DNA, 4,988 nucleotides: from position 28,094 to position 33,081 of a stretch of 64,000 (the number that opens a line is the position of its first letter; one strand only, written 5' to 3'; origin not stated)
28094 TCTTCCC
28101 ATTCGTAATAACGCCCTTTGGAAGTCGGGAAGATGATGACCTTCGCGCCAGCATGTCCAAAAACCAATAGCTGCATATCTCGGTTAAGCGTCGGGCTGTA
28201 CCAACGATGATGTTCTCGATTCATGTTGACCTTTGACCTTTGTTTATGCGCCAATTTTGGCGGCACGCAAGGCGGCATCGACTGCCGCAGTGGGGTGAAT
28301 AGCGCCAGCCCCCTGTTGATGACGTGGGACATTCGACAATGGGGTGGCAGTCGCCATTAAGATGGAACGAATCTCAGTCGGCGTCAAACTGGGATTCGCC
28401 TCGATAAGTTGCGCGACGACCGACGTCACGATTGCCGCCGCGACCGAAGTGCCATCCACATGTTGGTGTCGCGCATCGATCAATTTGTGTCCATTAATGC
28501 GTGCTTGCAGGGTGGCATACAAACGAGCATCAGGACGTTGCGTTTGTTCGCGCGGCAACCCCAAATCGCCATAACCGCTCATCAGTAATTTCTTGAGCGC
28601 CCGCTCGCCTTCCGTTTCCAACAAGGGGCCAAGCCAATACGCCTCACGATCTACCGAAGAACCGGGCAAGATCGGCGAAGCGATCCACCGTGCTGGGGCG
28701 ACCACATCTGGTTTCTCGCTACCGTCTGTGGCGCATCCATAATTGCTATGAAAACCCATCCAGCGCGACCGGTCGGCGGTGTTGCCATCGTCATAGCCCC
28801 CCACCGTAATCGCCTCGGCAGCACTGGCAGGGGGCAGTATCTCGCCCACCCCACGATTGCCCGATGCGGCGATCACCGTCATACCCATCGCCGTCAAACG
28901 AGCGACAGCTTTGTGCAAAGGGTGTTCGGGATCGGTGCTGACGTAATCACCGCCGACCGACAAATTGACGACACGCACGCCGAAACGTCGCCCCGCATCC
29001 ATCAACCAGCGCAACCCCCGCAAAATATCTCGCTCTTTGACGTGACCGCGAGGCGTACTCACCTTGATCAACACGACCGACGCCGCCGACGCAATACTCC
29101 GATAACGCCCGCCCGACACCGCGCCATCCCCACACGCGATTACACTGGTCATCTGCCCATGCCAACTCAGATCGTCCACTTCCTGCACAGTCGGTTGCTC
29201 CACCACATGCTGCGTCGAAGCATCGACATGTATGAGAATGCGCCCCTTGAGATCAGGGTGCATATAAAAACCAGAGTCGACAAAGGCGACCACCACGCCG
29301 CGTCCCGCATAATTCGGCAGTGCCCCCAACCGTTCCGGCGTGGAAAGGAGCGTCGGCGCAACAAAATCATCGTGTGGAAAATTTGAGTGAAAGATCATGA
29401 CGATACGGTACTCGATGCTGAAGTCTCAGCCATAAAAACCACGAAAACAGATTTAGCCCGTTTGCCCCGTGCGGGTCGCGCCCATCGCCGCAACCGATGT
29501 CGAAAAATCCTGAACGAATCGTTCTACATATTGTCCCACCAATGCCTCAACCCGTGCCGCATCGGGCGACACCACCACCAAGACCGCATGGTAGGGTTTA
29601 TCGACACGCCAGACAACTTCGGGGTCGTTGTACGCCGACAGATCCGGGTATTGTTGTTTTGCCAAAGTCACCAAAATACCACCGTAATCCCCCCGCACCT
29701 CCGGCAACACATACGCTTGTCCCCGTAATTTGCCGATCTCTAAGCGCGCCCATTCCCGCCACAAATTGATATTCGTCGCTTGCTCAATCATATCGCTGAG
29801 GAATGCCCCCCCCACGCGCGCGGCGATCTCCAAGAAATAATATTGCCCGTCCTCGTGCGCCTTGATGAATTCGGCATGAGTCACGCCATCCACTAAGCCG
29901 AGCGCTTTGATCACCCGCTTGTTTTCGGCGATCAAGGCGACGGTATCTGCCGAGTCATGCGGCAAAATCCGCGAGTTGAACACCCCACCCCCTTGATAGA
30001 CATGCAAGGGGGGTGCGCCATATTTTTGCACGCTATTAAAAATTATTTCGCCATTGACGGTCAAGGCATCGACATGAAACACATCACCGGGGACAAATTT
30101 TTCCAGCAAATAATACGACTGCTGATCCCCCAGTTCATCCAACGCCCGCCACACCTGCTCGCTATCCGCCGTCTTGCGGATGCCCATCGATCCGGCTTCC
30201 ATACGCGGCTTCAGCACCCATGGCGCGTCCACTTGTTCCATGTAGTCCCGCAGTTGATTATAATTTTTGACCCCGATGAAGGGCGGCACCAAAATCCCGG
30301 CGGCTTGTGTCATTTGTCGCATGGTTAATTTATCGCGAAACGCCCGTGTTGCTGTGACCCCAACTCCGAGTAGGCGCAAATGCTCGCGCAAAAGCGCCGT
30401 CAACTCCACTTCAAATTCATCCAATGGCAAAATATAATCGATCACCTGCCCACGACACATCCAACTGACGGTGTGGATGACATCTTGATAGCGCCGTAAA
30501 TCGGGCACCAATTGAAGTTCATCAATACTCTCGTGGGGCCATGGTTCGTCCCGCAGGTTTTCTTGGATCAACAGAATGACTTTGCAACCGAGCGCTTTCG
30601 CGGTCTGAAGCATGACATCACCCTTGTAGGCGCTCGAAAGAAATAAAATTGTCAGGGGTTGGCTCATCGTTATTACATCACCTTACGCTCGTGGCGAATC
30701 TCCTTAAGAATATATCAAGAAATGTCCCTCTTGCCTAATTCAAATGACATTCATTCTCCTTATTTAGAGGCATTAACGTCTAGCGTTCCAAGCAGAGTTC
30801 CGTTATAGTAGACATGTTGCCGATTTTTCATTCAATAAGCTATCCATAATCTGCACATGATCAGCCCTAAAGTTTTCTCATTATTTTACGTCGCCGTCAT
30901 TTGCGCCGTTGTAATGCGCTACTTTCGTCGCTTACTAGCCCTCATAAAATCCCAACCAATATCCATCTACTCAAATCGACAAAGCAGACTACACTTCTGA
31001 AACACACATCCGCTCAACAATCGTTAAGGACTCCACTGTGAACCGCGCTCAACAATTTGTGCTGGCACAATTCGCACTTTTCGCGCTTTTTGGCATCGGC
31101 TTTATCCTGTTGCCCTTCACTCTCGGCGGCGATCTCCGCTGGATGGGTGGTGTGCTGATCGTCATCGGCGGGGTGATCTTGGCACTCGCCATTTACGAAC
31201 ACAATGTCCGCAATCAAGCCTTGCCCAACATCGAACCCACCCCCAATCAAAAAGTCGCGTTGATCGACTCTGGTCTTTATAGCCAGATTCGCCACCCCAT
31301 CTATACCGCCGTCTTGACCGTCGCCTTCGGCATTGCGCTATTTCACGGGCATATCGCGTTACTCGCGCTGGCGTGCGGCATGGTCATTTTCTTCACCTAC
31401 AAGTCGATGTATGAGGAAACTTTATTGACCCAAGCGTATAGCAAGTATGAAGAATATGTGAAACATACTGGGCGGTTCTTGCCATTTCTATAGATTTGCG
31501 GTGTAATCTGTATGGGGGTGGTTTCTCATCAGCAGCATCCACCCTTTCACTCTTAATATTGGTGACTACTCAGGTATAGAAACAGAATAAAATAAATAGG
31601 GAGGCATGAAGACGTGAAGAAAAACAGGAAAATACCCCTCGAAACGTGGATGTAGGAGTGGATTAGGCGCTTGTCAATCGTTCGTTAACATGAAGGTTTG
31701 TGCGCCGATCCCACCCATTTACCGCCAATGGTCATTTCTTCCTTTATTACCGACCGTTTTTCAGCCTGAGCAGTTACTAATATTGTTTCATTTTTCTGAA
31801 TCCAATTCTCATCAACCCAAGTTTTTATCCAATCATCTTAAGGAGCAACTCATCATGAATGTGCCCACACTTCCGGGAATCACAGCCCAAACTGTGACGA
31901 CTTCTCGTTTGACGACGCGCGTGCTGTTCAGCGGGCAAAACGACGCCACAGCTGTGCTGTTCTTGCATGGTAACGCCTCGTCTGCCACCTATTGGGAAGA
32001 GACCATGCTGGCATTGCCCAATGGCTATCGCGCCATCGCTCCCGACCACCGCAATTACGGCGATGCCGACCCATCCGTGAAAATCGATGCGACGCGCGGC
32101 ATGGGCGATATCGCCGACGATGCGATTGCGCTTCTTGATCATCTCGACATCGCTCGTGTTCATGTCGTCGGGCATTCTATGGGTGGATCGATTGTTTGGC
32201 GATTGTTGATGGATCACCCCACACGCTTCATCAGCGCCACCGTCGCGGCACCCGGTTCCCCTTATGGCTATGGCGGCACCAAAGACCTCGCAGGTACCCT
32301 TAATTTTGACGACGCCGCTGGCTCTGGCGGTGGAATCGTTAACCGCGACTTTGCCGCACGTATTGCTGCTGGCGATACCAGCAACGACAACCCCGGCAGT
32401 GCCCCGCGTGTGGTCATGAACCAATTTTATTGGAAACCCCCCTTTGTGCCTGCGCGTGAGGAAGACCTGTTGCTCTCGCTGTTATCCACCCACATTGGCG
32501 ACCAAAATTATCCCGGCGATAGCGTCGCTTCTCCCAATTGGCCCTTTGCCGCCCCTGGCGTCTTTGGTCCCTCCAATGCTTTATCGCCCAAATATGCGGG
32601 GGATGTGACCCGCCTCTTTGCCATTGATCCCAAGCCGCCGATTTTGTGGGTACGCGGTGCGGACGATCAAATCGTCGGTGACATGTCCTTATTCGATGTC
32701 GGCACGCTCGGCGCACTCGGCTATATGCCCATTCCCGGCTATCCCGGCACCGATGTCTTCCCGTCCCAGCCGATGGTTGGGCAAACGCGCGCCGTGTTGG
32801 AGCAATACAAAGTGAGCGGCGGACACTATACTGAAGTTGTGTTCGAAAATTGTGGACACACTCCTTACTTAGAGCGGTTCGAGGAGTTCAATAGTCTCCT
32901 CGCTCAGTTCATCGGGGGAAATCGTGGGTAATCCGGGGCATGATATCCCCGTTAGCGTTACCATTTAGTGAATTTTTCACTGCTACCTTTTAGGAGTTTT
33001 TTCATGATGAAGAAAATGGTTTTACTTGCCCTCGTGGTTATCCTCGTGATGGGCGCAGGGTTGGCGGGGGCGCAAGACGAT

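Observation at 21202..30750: Operon with three dissimilar ATP-grasp ligases, a cytoplasmic subtilase, an esterase and a heterodimeric ABC exporter: candidate uncharacterised peptide-ligation system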

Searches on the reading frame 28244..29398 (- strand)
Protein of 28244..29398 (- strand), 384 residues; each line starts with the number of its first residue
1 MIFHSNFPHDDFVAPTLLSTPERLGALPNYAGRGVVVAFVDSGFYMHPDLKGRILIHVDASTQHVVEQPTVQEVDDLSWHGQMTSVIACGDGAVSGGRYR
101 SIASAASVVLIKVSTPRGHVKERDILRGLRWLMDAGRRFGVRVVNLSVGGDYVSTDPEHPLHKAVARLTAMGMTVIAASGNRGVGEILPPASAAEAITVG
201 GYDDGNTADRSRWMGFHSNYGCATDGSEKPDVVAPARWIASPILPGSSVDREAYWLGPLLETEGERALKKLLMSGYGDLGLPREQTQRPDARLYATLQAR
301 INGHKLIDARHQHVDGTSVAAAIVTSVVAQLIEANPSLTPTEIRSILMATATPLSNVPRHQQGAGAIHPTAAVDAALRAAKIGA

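Call 3: search_protein_families(library=pfam, proteins=[window:28244-29398:-], max_evalue=0.01)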
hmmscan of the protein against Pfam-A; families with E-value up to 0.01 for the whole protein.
window:28244-29398:- (384 aa): 1 family
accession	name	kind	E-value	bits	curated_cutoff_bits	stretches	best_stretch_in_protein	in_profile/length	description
PF00082.27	Peptidase_S8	-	6.4e-37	127.9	21.8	1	32-365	1-288/288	Subtilase family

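Call 4: search_protein_families(library=ncbifam, proteins=[window:28244-29398:-], max_evalue=0.01)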
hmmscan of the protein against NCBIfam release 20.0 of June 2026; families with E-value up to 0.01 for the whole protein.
window:28244-29398:- (384 aa): 6 families
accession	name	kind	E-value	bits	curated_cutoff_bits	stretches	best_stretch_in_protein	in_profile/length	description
TIGR03921.1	T7SS_mycosin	equivalog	1.7e-23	83.3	278.75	2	31-208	11-188/353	type VII secretion-associated serine protease mycosin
NF049966.1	QH_SP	equivalog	6.1e-17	61.7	165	2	63-224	15-165/219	subtilisin-like serine protease QhpE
TIGR03895.1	protease_PatA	subfamily_domain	1.1e-10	41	421.05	2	119-227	40-145/606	PatA/PatG family cyanobactin maturation protease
NF040809.1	germ_prot_CspBA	exception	3.7e-06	24.9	1250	0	76-184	720-826/1099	bifunctional germination protease/germinant receptor pseudoprotease CspBA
NF040808.2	CspC_non_triad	exception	6.4e-06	24.9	675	0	193-241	427-470/556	bile acid germinant receptor pseudoprotease CspC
NF033595.1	denti_PrtP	equivalog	8.9e-05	21.3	300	1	303-366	428-495/606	dentilisin complex serine proteinase subunit PrtP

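Call 42: search_solved_structures(query=window:28244-29398:-, max_evalue=0.00001)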
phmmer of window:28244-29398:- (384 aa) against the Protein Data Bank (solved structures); distinct sequences matched with E-value up to 0.00001: 73 (the best 60 are shown).
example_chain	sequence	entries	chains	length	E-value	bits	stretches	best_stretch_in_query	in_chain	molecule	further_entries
9ues_B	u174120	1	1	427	1.2e-27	100.4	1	29-250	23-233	Subtilisin-like serine protease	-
3afg_A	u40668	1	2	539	2.3e-27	99.5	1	29-250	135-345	Subtilisin-like serine protease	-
1mpt_A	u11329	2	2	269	1.1e-15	61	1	30-208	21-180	M-PROTEASE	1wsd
1c9m_A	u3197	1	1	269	9.6e-15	58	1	30-208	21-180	SERINE PROTEASE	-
1q5p_A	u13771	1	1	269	1.1e-14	57.8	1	30-208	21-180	Serine protease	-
1gci_A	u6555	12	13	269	1.8e-14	57.1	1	31-208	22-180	SUBTILISIN | Subtilisin Savinase | SAVINASE (TM)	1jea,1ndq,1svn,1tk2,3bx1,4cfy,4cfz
5arb_A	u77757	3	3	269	2.4e-14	56.7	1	31-208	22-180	SUBTILISIN SAVINASE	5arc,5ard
1ndu_A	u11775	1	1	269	3e-14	56.4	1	31-208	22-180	Subtilisin Savinase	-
1ah2_A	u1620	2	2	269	3.9e-14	56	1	31-208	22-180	SERINE PROTEASE PB92 | SUBTILISIN SAVINASE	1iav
1c9j_A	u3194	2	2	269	1.2e-13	54.4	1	31-208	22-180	SERINE PROTEASE | Subtilisin Savinase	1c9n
1st3_A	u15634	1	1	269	1.5e-13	54.1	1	31-208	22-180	SUBTILISIN BL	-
8jmw_A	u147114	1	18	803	3.3e-09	39.7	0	29-201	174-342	S8 family serine peptidase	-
1sbi_A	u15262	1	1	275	3.5e-08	36.4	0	29-207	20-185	SUBTILISIN 8397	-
1s01_A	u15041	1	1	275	4.9e-08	35.9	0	29-207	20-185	Subtilisin BPN'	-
1sbh_A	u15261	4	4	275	6e-08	35.6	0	29-207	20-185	SUBTILISIN 8397+1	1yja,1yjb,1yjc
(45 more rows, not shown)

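Call 61: search_protein_families(library=padloc, proteins=[window:28244-29398:-], max_evalue=0.001)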
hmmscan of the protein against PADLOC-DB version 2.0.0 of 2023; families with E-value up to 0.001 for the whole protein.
window:28244-29398:- (384 aa): 2 families
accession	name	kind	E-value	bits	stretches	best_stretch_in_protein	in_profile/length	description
PDLC03014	subtilase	-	7.4e-18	63.2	1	31-356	170-380/391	-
PDLC02198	IetS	-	0.0004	16.5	0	301-357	515-571/795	-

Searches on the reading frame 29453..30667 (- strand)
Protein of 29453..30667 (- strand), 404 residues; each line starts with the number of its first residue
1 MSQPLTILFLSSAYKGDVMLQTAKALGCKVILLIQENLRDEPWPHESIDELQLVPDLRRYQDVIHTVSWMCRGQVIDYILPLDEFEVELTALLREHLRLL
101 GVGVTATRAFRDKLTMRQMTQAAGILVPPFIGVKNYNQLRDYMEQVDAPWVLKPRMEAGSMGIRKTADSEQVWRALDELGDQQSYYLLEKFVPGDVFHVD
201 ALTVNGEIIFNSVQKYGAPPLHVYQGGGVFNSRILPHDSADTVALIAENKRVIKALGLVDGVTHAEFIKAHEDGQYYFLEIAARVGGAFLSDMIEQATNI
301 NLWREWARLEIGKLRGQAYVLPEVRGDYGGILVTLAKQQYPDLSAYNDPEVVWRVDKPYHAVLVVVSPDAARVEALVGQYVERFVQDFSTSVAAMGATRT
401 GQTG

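Call 3: search_protein_families(library=pfam, proteins=[window:29453-30667:-], max_evalue=0.01)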
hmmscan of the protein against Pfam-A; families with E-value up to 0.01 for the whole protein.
window:29453-30667:- (404 aa): 6 families
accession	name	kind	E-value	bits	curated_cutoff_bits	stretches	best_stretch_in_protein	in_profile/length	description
PF13535.11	ATP-grasp_4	-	1.2e-10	41.7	27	1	147-290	2-158/160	ATP-grasp domain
PF02222.28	ATP-grasp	-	2.5e-10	40.7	27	1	119-285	2-163/179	ATP-grasp domain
PF02655.19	ATP-grasp_3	-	2.6e-06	28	23.2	1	112-287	3-159/160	ATP-grasp domain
PF02786.22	CPSase_L_D2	-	0.0003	20.8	19.8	0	244-312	140-205/211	Carbamoyl-phosphate synthase L chain, ATP binding domain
PF07478.18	Dala_Dala_lig_C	-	0.00062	19.8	24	1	120-208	2-96/204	D-ala D-ala ligase C-terminus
PF17174.10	DUF5130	-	0.0046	17.7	27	1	349-398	67-113/136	Domain of unknown function (DUF5130)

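Call 4: search_protein_families(library=ncbifam, proteins=[window:29453-30667:-], max_evalue=0.01)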
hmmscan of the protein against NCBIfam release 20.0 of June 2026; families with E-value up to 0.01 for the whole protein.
window:29453-30667:- (404 aa): 40 families (the best 25 are shown)
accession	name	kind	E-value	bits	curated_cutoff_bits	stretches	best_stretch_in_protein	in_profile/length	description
NF002563.0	PRK02186.1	subfamily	5.4e-22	77.9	625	1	15-336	15-324/890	argininosuccinate lyase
NF005543.0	PRK07206.1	subfamily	1.7e-15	56.6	302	1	18-309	16-312/416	hypothetical protein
NF002378.0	PRK01372.1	subfamily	9.7e-11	40.9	243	1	100-203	88-190/305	D-alanine--D-alanine ligase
TIGR01205.1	D_ala_D_alaTIGR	subfamily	9.9e-11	41.2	245.65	1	97-283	91-285/318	D-alanine--D-alanine ligase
NF009404.0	PRK12767.1-3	equivalog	6e-10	38.5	316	1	46-213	41-225/344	carbamoyl phosphate synthase-like protein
TIGR01161.1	purK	equivalog_domain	1e-08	34.9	318.4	1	83-285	69-266/362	5-(carboxyamino)imidazole ribonucleotide synthase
NF053745.1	AAntcapLigBacD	equivalog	1.2e-08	33.8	850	1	91-171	115-195/471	alanine--anticapsin ligase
NF004679.0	PRK06019.1-5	equivalog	3.9e-08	32.5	326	1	103-285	90-268/376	5-(carboxyamino)imidazole ribonucleotide synthase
NF041595.1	dap_A_syn_DdaF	equivalog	8e-08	31.4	840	1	76-295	78-302/424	dapdiamide A synthase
NF053643.1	Ddl_archaea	equivalog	2.3e-07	30.1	500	1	102-313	96-298/367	putative pseudomurein biosynthesis ATP-grasp protein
NF002527.0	PRK01966.1-3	equivalog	3.7e-07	29.6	310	1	99-214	105-223/332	D-alanine--D-alanine ligase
NF009406.0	PRK12767.1-5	equivalog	4.2e-07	29.3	271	1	49-290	46-276/327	carbamoyl phosphate synthase-like protein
NF011169.0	PRK14571.1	equivalog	6.4e-07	29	404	1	97-297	75-277/300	D-alanyl-alanine synthetase A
NF010623.0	PRK14016.1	subfamily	4.2e-06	25.2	877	1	110-209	212-310/871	cyanophycin synthetase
TIGR02068.2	cya_phycin_syn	equivalog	5.1e-06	24.8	850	1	110-209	211-309/862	cyanophycin synthetase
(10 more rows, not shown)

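Call 40: search_solved_structures(query=window:29453-30667:-, max_evalue=0.01)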
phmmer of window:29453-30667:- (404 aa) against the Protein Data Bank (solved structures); distinct sequences matched with E-value up to 0.01: 24.
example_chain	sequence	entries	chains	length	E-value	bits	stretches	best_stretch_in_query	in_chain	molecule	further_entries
4wd3_A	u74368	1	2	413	2.8e-21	79.1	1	73-315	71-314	L-amino acid ligase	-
3vot_A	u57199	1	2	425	1e-11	47.6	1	22-303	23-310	L-amino acid ligase, BL00235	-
30vh_A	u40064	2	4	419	7e-10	41.6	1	78-289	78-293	L-amino acid ligase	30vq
4dim_A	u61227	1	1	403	1.2e-09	40.8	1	95-309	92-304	Phosphoribosylglycinamide synthetase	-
3wo1_A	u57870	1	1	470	2.5e-06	29.9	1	79-182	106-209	Alanine-anticapsin ligase BacD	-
8evy_B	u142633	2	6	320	1.2e-05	27.7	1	100-209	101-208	D-alanine--D-alanine ligase B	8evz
4zqi_A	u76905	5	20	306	1.4e-05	27.4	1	97-213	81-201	D-alanine--D-alanine ligase | D-alanine-D-alanine ligase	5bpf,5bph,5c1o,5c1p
3v4z_A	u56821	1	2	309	1.4e-05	27.4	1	97-212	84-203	D-alanine--D-alanine ligase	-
3wnz_A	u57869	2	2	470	1.5e-05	27.3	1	81-181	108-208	Alanine-anticapsin ligase BacD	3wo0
3vmm_A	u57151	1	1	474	1.5e-05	27.3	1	81-181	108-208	Alanine-anticapsin ligase BacD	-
5nrh_A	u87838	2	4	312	0.00011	24.5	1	97-282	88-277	D-alanine--D-alanine ligase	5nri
4egq_A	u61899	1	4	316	0.00011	24.4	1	97-282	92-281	D-alanine--D-alanine ligase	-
5d8d_A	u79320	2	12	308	0.00012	24.4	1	99-202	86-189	D-alanine--D-alanine ligase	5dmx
8evx_A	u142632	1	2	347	0.00018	23.8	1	100-296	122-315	D-alanine--D-alanine ligase A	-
8evv_A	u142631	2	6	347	0.00018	23.8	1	100-296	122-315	D-alanine--D-alanine ligase A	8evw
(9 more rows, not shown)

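Call 61: search_protein_families(library=padloc, proteins=[window:29453-30667:-], max_evalue=0.001)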
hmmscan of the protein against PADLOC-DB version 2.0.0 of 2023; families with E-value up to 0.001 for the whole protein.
window:29453-30667:- (404 aa): 0 families

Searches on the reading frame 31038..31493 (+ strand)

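Call 52: search_protein_families(library=pfam, proteins=[window:31038-31493:+], max_evalue=0.001)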
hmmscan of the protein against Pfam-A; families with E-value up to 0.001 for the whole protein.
window:31038-31493:+ (151 aa): 3 families
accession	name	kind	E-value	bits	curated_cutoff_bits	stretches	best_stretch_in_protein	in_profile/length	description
PF04191.18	PEMT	-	6.7e-11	43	25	1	36-136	4-104/105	Phospholipid methyltransferase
PF04140.19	ICMT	-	9.6e-06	26.4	24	1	70-131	30-94/95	Isoprenylcysteine carboxyl methyltransferase (ICMT) family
PF06966.17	DUF1295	-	0.00089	19.3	20.4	1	38-144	118-235/235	Protein of unknown function (DUF1295)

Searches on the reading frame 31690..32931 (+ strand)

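Call 52: search_protein_families(library=pfam, proteins=[window:31690-32931:+], max_evalue=0.001)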
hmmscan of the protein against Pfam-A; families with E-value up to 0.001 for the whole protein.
window:31690-32931:+ (413 aa): 3 families
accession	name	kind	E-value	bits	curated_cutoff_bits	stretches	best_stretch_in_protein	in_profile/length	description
PF00561.26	Abhydrolase_1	-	6.4e-22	78.8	25.8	1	88-188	2-102/245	alpha/beta hydrolase fold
PF12697.13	Abhydrolase_6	-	2.3e-17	64.9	26.3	1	89-401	1-215/217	Alpha/beta hydrolase family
PF12146.15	Hydrolase_4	-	1.2e-08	35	27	1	87-188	5-109/239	Serine aminopeptidase, S33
